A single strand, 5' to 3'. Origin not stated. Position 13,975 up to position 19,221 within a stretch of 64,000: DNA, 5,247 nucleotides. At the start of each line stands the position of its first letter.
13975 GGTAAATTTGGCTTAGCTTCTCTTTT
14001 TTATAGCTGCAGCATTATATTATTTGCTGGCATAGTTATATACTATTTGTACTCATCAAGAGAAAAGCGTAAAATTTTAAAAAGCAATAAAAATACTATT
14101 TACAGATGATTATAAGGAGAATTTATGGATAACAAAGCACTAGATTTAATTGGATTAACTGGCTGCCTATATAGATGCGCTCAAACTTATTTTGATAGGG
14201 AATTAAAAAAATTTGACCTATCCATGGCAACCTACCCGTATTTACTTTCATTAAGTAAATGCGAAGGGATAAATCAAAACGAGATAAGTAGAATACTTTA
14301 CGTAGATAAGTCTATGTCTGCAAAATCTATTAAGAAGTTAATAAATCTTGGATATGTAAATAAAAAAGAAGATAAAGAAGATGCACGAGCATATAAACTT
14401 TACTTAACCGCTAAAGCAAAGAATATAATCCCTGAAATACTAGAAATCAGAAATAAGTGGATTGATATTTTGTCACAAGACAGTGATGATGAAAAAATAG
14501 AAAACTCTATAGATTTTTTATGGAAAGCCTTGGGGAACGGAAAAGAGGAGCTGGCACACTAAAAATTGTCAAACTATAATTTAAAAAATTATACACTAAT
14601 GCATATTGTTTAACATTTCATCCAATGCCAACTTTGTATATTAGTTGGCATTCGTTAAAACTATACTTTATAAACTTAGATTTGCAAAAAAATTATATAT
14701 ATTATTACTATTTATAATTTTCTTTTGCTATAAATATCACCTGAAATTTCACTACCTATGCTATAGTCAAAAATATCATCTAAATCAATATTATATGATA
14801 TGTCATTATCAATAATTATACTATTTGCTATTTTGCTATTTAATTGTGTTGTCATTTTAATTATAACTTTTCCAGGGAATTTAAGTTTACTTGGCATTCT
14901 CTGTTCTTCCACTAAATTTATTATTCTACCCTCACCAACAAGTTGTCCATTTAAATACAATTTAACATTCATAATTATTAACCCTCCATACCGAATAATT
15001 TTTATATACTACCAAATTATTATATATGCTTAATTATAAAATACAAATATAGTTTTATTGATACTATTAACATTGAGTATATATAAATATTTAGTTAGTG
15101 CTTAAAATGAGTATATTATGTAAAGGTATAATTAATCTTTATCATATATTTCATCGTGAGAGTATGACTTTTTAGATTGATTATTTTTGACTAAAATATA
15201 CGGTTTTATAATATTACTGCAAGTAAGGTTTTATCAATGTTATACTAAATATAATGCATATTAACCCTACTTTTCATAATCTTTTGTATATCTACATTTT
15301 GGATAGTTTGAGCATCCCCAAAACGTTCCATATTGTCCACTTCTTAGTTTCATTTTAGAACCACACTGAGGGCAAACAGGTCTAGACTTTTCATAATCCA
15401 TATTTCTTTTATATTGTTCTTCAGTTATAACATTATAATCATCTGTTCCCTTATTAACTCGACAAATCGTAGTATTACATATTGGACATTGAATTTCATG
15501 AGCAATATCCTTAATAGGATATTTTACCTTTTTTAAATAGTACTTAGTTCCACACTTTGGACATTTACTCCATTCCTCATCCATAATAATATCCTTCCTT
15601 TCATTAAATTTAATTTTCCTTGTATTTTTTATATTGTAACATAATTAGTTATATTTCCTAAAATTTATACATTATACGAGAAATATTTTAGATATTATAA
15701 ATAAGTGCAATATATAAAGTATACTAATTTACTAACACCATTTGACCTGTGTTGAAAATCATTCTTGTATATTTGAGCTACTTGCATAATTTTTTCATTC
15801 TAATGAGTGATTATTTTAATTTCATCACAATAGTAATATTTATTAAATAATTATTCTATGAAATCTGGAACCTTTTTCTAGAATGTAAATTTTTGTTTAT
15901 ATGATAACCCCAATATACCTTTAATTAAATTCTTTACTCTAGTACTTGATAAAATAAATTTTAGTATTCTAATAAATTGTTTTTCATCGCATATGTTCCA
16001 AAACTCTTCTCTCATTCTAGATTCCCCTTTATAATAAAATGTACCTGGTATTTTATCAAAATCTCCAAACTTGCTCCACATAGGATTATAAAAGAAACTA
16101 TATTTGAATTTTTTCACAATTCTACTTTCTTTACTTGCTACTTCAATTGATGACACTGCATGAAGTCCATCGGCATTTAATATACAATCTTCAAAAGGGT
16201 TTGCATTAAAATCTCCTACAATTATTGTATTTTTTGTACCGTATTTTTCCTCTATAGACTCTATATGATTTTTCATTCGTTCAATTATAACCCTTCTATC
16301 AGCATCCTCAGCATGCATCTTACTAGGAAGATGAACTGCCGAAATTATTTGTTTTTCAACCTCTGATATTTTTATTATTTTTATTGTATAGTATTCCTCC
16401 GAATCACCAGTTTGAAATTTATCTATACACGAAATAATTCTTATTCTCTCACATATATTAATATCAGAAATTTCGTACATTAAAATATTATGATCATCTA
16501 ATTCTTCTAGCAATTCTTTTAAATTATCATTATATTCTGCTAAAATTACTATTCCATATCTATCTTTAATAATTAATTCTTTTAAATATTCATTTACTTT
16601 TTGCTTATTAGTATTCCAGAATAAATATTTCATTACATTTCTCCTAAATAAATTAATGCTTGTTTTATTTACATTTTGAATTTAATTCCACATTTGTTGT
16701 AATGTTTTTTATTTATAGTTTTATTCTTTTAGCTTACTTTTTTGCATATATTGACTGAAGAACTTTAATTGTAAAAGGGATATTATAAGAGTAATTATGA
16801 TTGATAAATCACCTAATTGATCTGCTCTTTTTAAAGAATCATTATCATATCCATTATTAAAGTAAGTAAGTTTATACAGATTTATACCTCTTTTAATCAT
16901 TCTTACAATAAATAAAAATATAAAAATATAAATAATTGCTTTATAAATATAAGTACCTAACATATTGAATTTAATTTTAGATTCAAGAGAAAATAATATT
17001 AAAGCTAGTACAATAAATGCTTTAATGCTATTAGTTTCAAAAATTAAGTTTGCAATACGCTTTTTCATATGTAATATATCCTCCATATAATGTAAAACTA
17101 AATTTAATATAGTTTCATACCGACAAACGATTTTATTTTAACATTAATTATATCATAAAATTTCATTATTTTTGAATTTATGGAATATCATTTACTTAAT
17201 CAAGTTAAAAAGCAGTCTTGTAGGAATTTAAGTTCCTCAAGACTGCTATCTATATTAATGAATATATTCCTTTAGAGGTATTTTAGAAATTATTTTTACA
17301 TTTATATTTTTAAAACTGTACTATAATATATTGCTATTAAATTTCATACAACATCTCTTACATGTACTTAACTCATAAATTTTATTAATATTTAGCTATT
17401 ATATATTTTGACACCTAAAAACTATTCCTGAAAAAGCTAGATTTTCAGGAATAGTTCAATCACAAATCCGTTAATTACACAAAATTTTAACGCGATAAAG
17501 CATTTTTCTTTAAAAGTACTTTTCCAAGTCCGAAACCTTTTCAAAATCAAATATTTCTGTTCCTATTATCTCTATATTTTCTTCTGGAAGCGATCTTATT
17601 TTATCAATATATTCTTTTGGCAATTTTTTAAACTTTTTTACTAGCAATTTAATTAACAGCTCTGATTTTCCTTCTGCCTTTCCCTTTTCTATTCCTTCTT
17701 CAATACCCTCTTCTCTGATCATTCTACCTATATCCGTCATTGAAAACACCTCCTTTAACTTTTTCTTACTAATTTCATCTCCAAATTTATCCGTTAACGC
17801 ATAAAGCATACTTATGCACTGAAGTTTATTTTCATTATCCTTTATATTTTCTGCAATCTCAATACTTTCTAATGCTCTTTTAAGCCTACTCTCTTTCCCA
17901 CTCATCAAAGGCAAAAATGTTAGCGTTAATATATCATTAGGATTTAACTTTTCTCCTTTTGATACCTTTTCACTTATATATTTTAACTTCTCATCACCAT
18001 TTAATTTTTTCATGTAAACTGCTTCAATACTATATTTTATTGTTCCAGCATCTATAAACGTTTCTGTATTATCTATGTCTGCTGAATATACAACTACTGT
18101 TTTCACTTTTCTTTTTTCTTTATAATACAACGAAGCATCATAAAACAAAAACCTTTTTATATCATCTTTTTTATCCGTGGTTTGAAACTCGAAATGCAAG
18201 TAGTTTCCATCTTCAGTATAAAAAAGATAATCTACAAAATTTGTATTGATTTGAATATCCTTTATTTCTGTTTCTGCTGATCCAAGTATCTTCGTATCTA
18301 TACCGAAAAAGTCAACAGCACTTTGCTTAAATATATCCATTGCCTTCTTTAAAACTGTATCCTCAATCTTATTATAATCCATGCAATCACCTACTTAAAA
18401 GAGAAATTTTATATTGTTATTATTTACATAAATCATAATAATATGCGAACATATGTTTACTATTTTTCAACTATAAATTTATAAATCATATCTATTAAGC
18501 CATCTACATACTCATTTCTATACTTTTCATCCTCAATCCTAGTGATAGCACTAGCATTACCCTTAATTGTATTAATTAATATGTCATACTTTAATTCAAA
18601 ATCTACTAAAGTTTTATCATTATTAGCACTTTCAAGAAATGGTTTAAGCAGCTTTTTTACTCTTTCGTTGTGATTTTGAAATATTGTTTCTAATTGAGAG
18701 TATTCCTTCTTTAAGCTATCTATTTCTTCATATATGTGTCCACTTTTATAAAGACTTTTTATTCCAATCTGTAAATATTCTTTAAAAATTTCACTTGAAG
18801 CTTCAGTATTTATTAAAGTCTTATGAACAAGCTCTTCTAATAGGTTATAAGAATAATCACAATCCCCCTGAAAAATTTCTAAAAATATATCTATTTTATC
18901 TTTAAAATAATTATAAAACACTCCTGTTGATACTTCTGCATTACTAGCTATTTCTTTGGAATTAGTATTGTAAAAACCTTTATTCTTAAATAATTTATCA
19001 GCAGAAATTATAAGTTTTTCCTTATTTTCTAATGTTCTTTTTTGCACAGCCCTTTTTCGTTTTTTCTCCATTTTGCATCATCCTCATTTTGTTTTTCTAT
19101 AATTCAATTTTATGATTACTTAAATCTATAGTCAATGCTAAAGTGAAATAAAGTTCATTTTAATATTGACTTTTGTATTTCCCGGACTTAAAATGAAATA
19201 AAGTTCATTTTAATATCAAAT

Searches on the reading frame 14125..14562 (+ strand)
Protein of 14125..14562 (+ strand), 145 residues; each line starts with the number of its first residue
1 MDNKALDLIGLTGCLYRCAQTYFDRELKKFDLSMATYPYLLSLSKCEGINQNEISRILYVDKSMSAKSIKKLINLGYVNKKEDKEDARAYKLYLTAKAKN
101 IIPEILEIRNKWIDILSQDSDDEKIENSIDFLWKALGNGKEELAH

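Call 55: search_protein_families(library=pfam, proteins=[window:14125-14562:+])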
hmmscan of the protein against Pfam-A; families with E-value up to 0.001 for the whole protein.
window:14125-14562:+ (145 aa): 4 families
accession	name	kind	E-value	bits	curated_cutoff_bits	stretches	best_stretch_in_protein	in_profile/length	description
PF22381.2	Staph_reg_Sar_Rot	-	1.7e-08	34.9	27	1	24-105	4-85/85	Transcriptional regulator SarA/Rot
PF13463.12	HTH_27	-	5.5e-08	33.4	22.2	1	52-98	22-68/68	Winged helix DNA-binding domain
PF01047.28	MarR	-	2e-07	31.2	24.6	1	32-89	1-58/59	MarR family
PF12802.13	MarR_2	-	1.8e-06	28.5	27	1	31-89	2-61/61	MarR family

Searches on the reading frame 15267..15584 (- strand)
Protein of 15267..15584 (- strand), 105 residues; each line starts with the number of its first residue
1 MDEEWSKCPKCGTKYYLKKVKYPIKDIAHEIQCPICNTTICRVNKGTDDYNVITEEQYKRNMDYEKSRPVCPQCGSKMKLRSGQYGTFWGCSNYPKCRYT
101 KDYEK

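Call 97: search_protein_families(library=pfam, proteins=[window:15267-15584:-], max_evalue=0.00001)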
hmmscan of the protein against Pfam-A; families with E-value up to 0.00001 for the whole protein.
window:15267-15584:- (105 aa): 2 families
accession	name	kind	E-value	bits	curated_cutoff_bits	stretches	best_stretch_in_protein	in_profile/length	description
PF01396.24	Zn_ribbon_Top1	-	2.5e-16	59.6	32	1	71-103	4-36/39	Topoisomerase DNA binding C4 zinc finger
PF13719.11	Zn_ribbon_5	-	8.9e-06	25.8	29.3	0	71-84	5-18/37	zinc-ribbon domain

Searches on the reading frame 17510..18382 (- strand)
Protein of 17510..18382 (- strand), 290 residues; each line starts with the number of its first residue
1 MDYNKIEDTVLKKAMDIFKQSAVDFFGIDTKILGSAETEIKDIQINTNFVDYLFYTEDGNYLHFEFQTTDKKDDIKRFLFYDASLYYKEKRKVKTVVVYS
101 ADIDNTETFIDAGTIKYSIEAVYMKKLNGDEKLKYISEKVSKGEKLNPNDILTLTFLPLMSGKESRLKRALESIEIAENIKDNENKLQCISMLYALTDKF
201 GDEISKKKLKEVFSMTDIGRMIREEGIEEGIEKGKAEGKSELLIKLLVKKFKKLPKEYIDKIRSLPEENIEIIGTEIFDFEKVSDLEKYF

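Call 95: search_protein_families(library=pfam, proteins=[window:17510-18382:-], max_evalue=0.00001)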
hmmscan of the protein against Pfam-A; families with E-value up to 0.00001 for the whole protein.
window:17510-18382:- (290 aa): 1 family
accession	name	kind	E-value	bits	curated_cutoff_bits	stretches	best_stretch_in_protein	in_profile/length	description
PF14261.11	DUF4351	-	6.7e-15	55.3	25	1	232-290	1-59/59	Domain of unknown function (DUF4351)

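Call 98: search_protein_families(library=ncbifam, proteins=[window:17510-18382:-], max_evalue=0.001)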
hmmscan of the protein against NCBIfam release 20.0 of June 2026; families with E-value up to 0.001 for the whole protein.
window:17510-18382:- (290 aa): 1 family
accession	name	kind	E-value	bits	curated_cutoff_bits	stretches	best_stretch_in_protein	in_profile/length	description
TIGR01784.1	T_den_put_tspse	subfamily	2.7e-09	37.2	52.1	1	50-271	55-271/273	Rpn family recombination-promoting nuclease/putative transposase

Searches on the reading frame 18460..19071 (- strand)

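Call 95: search_protein_families(library=pfam, proteins=[window:18460-19071:-], max_evalue=0.00001)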
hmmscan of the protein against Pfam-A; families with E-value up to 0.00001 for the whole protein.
window:18460-19071:- (203 aa): 1 family
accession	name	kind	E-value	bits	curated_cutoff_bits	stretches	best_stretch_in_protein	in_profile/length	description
PF00440.29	TetR_N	-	3.2e-10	40.1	24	1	23-66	4-47/47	Bacterial regulatory proteins, tetR family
